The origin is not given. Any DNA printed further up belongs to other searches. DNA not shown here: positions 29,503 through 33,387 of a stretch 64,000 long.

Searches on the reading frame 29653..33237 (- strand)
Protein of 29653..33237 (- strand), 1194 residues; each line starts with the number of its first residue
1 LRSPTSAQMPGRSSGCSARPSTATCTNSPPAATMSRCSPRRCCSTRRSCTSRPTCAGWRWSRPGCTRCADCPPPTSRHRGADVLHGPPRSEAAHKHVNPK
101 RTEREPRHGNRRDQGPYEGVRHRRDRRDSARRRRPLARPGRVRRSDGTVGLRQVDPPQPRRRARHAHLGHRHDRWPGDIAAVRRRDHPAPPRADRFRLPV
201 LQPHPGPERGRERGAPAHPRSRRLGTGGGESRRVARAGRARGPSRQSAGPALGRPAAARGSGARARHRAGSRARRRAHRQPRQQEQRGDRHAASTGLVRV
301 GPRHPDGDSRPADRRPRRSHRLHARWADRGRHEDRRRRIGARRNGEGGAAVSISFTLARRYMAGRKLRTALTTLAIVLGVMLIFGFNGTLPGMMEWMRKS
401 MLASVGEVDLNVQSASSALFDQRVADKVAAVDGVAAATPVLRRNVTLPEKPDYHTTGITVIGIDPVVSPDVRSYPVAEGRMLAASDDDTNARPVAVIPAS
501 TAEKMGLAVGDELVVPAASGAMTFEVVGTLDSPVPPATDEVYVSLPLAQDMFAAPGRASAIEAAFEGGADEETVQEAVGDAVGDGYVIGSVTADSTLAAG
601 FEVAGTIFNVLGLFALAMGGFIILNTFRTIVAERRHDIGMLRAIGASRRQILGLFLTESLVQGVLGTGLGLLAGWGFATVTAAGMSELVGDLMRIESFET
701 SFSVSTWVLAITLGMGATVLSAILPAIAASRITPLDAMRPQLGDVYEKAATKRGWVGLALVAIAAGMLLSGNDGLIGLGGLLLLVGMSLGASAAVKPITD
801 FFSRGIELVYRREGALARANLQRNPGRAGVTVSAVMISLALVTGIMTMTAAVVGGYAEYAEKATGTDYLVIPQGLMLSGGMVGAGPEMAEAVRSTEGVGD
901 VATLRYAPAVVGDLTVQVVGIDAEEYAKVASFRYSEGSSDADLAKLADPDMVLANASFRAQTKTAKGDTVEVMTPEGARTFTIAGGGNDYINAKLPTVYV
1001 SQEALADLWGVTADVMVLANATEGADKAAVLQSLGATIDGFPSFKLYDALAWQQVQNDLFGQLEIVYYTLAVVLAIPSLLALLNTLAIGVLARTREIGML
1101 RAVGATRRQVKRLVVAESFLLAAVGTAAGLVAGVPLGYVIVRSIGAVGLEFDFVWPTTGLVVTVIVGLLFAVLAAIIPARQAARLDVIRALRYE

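Call 16: search_protein_families(library=pfam, proteins=[window:29653-33237:-], max_evalue=0.00001)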
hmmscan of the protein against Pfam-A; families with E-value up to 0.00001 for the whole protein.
window:29653-33237:- (1194 aa): 2 families
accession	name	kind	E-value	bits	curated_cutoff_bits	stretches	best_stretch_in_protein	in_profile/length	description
PF02687.27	FtsX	-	2.4e-36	124.9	25.5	2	610-734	2-120/120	FtsX-like permease C-terminal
PF12704.14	MacB_PCD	-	8.5e-27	95.2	27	2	369-579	1-205/207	MacB-like periplasmic core domain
